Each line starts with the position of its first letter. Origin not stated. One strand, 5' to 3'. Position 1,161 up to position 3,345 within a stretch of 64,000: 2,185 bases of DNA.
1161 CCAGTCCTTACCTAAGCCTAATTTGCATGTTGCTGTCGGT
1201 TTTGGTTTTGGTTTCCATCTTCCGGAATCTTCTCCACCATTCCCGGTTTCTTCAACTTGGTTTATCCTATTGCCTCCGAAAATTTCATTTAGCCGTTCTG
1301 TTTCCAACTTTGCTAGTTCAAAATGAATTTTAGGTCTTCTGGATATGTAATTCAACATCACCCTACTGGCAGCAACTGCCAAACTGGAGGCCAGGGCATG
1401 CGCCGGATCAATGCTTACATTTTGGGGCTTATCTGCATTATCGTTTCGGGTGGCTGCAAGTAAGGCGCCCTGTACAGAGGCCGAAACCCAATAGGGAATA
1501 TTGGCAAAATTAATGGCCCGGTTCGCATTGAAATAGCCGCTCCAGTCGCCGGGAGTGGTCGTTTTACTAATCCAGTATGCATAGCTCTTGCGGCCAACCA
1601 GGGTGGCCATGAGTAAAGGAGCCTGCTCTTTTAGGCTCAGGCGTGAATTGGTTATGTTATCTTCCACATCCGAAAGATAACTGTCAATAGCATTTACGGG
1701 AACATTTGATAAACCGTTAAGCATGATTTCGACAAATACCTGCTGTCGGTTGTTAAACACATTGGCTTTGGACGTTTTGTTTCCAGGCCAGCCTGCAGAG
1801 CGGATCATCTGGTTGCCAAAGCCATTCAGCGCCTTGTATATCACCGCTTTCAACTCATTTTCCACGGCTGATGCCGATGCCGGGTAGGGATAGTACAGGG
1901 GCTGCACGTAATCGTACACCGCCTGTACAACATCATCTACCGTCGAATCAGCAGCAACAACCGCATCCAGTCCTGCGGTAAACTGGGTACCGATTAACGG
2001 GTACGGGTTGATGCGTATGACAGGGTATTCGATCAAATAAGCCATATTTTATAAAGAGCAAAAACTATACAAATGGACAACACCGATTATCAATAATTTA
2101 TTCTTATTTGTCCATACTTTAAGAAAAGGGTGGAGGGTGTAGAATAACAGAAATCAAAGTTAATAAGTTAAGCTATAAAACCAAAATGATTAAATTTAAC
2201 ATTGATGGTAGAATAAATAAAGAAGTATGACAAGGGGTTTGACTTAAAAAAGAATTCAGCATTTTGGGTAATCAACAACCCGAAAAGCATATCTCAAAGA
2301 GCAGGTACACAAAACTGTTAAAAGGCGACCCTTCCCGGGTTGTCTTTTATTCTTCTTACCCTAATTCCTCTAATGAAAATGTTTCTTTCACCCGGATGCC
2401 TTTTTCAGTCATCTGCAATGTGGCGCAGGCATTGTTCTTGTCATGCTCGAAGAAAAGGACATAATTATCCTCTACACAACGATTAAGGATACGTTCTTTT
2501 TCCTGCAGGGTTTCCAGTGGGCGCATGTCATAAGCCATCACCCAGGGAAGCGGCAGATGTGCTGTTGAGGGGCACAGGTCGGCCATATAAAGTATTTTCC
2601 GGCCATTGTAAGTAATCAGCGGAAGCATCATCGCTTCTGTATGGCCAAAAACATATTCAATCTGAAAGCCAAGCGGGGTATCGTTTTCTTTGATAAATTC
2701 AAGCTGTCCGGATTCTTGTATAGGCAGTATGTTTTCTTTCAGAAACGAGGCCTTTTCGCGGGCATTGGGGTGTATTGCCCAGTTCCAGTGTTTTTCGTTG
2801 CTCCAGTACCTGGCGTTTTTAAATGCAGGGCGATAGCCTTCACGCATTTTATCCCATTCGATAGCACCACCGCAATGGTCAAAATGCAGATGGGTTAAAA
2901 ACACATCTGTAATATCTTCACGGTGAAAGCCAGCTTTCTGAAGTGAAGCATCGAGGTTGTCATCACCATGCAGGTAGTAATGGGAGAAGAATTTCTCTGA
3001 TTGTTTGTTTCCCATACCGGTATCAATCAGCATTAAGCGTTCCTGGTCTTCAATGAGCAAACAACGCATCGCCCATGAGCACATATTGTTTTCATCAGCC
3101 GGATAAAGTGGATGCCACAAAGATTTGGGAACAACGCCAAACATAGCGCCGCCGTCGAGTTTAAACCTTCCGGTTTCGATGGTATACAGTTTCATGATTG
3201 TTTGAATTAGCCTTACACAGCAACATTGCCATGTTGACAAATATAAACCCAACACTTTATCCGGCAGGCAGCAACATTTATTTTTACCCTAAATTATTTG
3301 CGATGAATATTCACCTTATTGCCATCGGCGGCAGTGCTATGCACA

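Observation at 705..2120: Candidate secreted-peptide module: long N-domain ending in a double-glycine leader motif, fused to a 10-Cys tail, with a small 3-TM protein beside it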

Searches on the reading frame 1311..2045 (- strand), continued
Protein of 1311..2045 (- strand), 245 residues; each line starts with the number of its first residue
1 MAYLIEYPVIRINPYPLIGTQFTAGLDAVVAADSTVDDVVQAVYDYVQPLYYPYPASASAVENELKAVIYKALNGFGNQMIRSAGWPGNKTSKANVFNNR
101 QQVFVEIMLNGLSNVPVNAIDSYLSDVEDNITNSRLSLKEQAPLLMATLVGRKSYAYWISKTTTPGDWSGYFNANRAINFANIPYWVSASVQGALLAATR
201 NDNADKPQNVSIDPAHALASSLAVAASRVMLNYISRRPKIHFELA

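Call 67: search_protein_families(library=ncbifam, proteins=[P0037, P0101, P0039, P0028, P0032, P0077, P0112, P0081, P0015, P0091], max_evalue=0.01)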
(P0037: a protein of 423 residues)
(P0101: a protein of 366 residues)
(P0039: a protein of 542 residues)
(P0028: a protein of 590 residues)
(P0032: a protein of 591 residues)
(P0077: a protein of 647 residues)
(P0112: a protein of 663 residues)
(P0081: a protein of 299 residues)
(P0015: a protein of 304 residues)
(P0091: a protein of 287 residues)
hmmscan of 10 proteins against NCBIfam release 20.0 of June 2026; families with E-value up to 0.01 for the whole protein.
P0037 (423 aa): 1 family
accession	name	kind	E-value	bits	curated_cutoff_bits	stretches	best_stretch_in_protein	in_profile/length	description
NF033852.1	fulvocin_rel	subfamily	4.9e-28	98.8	35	1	262-408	1-149/150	bacteriocin fulvocin C-related protein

P0101 (366 aa): 0 families

P0039 (542 aa): 0 families

P0028 (590 aa): 0 families

P0032 (591 aa): 0 families

P0077 (647 aa): 0 families

P0112 (663 aa): 0 families

P0081 (299 aa): 1 family
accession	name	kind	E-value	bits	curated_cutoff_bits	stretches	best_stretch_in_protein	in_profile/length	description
NF038153.1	lant_leader_L1a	domain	3.1e-05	24.1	22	1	234-249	9-24/32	class I lanthipeptide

P0015 (304 aa): 1 family
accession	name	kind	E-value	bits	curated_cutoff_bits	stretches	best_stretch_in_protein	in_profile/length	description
NF038153.1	lant_leader_L1a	domain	0.00011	22.3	22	1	243-259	9-25/32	class I lanthipeptide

P0091 (287 aa): 0 families

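Call 71: find_homologous_proteins(query=A3, max_evalue=1e-10)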
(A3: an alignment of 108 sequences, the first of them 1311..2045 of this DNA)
Query A3 (108 sequences) (245 aa, profile of the alignment): 11 proteins with E <= 1e-10 among 8000 candidates.
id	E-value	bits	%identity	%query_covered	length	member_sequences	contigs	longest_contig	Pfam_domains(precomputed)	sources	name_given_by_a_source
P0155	2.0e-80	288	38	92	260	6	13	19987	-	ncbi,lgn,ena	-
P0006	2.2e-79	284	54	95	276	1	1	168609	-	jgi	jgi:hypothetical protein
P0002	5.1e-76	273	73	96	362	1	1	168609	-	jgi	jgi:hypothetical protein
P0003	1.3e-70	255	68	98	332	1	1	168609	-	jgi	jgi:hypothetical protein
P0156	3.4e-55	205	25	98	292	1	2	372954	-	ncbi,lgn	-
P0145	5.1e-54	201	22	93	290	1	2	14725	-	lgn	-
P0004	1.9e-53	199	96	73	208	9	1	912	-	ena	-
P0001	2.3e-46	176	100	56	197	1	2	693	-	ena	-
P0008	9.3e-17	79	71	35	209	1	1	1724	-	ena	-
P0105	3.1e-15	74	73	38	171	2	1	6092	-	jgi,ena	-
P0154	6.5e-11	60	90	30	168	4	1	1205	-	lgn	-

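Call 72: find_encoding_contigs(protein=P0156, flank=10000, max_places=3)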
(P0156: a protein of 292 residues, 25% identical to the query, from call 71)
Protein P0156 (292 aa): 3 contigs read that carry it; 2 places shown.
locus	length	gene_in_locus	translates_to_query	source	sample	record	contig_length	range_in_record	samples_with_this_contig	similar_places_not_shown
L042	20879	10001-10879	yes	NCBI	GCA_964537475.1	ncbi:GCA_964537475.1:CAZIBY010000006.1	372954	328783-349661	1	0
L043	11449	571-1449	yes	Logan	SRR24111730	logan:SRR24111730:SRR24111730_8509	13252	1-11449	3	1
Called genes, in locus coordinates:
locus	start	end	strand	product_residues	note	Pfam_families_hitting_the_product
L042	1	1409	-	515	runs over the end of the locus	PF12696:TraG-D_C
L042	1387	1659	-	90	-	-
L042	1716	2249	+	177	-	-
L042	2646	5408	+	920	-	PF08751:TrwC, PF13401:AAA_22 (faint), PF00437:T2SSE (weak), PF13245:AAA_19, PF13604:AAA_30, PF01443:Viral_helicase1 (faint), PF22232:TraI_hel_assoc_N (weak)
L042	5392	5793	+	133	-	-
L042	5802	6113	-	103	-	PF01381:HTH_3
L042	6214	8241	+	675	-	PF18911:PKD_4 (faint), PF18962:Por_Secre_tail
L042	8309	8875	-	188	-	-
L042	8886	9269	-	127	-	-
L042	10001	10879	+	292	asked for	-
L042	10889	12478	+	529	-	PF03572:Peptidase_S41 (weak)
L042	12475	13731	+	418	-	PF05147:LANC_like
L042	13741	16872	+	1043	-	PF04738:Lant_dehydr_N, PF14028:Lant_dehydr_C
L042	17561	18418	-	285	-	PF13276:HTH_21, PF00665:rve, PF13683:rve_3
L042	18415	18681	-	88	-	PF01527:HTH_Tnp_1, PF13384:HTH_23, PF13518:HTH_28, PF13551:HTH_29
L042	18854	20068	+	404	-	PF17293:Arm-DNA-bind_5, PF13102:Phage_int_SAM_5, PF00589:Phage_integrase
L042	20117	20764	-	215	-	-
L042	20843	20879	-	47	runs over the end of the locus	-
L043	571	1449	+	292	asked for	-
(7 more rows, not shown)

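Call 73: find_encoding_contigs(protein=P0155, flank=10000, max_places=4)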
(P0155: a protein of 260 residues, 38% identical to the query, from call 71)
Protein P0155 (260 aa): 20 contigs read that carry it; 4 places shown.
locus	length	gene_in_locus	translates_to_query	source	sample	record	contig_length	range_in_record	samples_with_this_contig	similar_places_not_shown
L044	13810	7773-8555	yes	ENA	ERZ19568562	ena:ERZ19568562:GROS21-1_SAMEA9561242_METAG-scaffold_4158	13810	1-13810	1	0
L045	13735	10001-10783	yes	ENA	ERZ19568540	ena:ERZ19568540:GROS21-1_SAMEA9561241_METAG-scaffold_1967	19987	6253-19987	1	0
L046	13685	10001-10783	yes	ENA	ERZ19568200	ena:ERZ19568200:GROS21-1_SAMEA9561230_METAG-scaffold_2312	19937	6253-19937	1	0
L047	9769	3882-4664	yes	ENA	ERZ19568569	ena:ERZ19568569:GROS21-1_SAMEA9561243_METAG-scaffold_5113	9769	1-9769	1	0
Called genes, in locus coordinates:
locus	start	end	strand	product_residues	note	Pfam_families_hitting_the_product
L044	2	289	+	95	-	?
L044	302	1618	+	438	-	PF00512:HisKA, PF02518:HATPase_c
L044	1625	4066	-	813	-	PF01588:tRNA_bind, PF03483:B3_4, PF03484:B5, PF17759:tRNA_synthFbeta, PF03147:FDX-ACB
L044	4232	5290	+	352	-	PF01063:Aminotran_4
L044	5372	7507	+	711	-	PF17191:RecG_wedge, PF01336:tRNA_anti-codon (weak), PF00270:DEAD, PF04851:ResIII, PF00271:Helicase_C, PF19833:RecG_dom3_C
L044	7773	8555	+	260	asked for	-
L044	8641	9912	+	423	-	PF24681:Kelch_KLHDC2_KLHL20_DRC7 (weak), PF24981:Beta-prop_ATRN-LZTR1 (faint), PF13415:Beta-prop_FBX42, PF24996:NANM (weak), PF01344:Kelch_1 (faint), PF24996:NANM (weak), PF24681:Kelch_KLHDC2_KLHL20_DRC7, PF18962:Por_Secre_tail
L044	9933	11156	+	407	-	PF24681:Kelch_KLHDC2_KLHL20_DRC7, PF24981:Beta-prop_ATRN-LZTR1 (faint), PF13415:Beta-prop_FBX42 (weak), PF24996:NANM (weak), PF01344:Kelch_1 (faint), PF24681:Kelch_KLHDC2_KLHL20_DRC7 (weak), PF18962:Por_Secre_tail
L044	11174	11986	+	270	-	-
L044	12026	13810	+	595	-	?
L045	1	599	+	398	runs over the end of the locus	PF19783:DUF6268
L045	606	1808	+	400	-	PF00202:Aminotran_3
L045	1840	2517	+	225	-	PF00072:Response_reg, PF00486:Trans_reg_C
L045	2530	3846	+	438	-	PF00512:HisKA, PF02518:HATPase_c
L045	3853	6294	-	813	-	PF01588:tRNA_bind, PF03483:B3_4, PF03484:B5, PF17759:tRNA_synthFbeta, PF03147:FDX-ACB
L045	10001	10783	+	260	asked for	-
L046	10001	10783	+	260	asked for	-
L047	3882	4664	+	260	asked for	-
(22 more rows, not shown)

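Call 80: fold_search(model_id=the predicted structure, library=pdb)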
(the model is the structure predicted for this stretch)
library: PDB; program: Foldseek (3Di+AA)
matches with E <= 10: 180; with E <= 0.001: 0
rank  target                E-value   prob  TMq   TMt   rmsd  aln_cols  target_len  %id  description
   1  2g4k                  7.7e-01  0.09  0.15  0.13  18.4       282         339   12  Anomalous substructure of human ADP-ribosylhydrolase 3 (released 2007-02-20)
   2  2pz1                  8.1e-01  0.07  0.14  0.10  19.6       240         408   14  Crystal Structure of Auto-inhibited Asef (released 2007-08-21)
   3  1lw1_A                8.8e-01  0.15  0.19  0.25  15.1       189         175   16  Crystal Structure Of Mycobacterium Tuberculosis Alkylperoxidase Ahpd H137F mutant (released 2002-07-17)
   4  2cwc                  9.6e-01  0.12  0.19  0.18  18.1       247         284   11  Crystal structure of ADP-ribosylglycohydrolase-related protein from Thermus thermophilus HB8 (released 2005-12-18)
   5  8ii8                  1.1e+00  0.06  0.13  0.13  19.1       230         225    7  X-ray crystal structure of pink-colored protein from Pleurotus salmoneostramineus in complex with natural chromophore (released 2024-08-14)
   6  4n2s_A                1.2e+00  0.09  0.15  0.18  20.3       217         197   12  Crystal Structure of THA8 in complex with Zm1a-6 RNA (released 2013-10-30)
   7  7akr_BBB              1.5e+00  0.08  0.18  0.14  17.3       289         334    9  Human ADP-ribosylserine hydrolase ARH3 mutant E41A in complex with ADP-ribose dimer (released 2021-06-16)
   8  7l9f_B                1.5e+00  0.08  0.16  0.12  17.7       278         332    9  Crystal structure of human ARH3 bound to calcium and ADP-ribose (released 2021-04-28)
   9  8sua                  1.5e+00  0.10  0.18  0.21  18.2       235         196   12  Structure of M. baixiangningiae DarR-ligand complex (released 2023-11-01)
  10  2yzv                  1.6e+00  0.10  0.20  0.18  18.2       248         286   10  ADP-ribosylglycohydrolase-related protein complex (released 2007-11-06)
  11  4imj_A                1.7e+00  0.14  0.18  0.14  16.0       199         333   10  Novel Modifications on C-terminal Domain of RNA Polymerase II can Fine-tune the Phosphatase Activity of Ssu72 (released 2013-08-07)
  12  8qag_B                1.7e+00  0.08  0.18  0.16  17.2       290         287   11  X-ray crystal structure of a de novo designed single-chain parallel coiled-coil alpha-helical barrel with 6 inner heli (released 2024-07-03)
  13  7akr_AAA              2.0e+00  0.08  0.18  0.14  17.3       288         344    9  Human ADP-ribosylserine hydrolase ARH3 mutant E41A in complex with ADP-ribose dimer (released 2021-06-16)
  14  7aqm_A                2.1e+00  0.08  0.19  0.15  18.1       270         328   13  ADP-ribosylserine hydrolase ARH3 of Latimeria chalumnae in complex with alpha-1''-O-methyl-ADP-ribose (meADPr) (released 2021-06-16)
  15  2ht2_B                2.2e+00  0.08  0.19  0.13  18.4       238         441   10  Structure of the Escherichia coli ClC chloride channel Y445H mutant and Fab complex (released 2006-09-19)
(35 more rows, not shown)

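Call 83: search_solved_structures(query=A3, max_evalue=1)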
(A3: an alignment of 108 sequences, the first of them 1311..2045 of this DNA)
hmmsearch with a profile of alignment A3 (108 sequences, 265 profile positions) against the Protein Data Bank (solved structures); distinct sequences matched with E-value up to 1: 8.
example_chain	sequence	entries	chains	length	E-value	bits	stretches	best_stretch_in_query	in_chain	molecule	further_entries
5iz2_B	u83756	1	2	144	0.18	13.9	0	19-79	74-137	Major ampullate spidroin 1A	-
7tdv_A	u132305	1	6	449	0.23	13.6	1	13-89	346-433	Glutamine synthetase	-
7tf6_A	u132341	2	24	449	0.24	13.6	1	13-89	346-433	Glutamine synthetase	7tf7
9y4a_A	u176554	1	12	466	0.25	13.5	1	13-89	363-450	Glutamine synthetase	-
4b4p_A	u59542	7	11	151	0.37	12.9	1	180-228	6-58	F18 FIMBRIAL ADHESIN AC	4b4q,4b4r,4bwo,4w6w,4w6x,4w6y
6uh3_A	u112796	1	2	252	0.85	11.7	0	193-232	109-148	Heliorhodopsin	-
9ljj_A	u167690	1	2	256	0.87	11.7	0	193-232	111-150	Heliorhodopsin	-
6su3_X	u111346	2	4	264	0.92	11.6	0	193-232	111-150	48C12 heliorhodopsin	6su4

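Call 87: find_encoding_contigs(protein=P0105, flank=10000, max_places=4)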
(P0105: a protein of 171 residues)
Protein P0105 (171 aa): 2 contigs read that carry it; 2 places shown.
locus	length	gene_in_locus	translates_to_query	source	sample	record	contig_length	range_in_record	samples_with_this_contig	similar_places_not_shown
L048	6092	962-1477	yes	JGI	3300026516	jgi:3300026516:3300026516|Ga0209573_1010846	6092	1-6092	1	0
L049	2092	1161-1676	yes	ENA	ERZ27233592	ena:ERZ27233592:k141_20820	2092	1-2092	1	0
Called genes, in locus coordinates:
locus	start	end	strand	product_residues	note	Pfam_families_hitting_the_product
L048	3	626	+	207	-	?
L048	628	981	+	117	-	-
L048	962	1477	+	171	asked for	-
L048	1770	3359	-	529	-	PF13007:LZ_Tnp_IS66, PF13005:zf-IS66 (faint), PF03050:DDE_Tnp_IS66, PF13817:DDE_Tnp_IS66_C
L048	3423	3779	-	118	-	PF05717:TnpB_IS66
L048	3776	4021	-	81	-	-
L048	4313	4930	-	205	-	-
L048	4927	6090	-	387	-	?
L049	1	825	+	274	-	?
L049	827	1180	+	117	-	-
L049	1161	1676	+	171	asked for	-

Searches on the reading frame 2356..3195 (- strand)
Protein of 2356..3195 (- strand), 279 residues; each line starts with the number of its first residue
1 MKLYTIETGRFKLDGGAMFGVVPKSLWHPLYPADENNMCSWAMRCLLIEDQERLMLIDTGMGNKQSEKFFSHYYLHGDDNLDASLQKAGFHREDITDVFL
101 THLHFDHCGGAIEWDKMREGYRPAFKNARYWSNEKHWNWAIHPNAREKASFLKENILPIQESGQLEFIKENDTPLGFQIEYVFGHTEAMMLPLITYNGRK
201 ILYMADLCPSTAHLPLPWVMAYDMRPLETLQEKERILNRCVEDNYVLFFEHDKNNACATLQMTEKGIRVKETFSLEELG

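Call 40: find_encoding_contigs(protein=window:2356-3195:-, flank=10000, max_places=5)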
Protein window:2356-3195:- (279 aa): 22 contigs read that carry it; 5 places shown.
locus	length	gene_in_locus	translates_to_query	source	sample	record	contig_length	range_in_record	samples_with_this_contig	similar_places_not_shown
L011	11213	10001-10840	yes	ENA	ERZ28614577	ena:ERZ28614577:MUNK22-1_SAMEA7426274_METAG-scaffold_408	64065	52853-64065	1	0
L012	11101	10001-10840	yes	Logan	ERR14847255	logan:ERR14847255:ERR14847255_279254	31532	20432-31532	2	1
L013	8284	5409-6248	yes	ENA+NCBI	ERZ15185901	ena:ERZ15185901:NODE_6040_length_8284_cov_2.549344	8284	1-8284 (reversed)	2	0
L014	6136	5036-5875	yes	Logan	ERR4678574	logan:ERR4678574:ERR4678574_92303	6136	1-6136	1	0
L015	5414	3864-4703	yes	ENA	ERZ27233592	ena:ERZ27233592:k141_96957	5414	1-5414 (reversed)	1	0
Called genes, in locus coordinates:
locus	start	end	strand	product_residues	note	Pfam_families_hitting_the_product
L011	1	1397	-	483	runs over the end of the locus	PF04932:Wzy_C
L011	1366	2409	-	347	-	PF02706:Wzz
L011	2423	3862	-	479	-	PF01943:Polysacc_synt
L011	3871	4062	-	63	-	PF14126:DUF4293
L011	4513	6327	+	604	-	PF07498:Rho_N, PF07497:Rho_RNA_bind, PF00006:ATP-synt_ab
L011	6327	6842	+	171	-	PF13858:DUF4199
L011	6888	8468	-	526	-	-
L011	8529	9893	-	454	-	PF01225:Mur_ligase, PF08245:Mur_ligase_M, PF02875:Mur_ligase_C (weak)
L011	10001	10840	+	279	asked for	PF00753:Lactamase_B, PF23023:Anti-Pycsar_Apyc1 (weak)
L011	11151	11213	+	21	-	?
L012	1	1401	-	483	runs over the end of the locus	PF04932:Wzy_C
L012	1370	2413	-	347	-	PF02706:Wzz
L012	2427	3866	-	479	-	PF01943:Polysacc_synt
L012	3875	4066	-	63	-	PF14126:DUF4293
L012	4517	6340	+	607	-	-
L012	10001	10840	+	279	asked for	PF00753:Lactamase_B, PF23023:Anti-Pycsar_Apyc1 (weak)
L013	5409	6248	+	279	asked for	PF00753:Lactamase_B, PF23023:Anti-Pycsar_Apyc1 (weak)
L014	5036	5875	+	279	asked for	PF00753:Lactamase_B, PF23023:Anti-Pycsar_Apyc1 (weak)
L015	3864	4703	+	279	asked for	PF00753:Lactamase_B, PF23023:Anti-Pycsar_Apyc1 (weak)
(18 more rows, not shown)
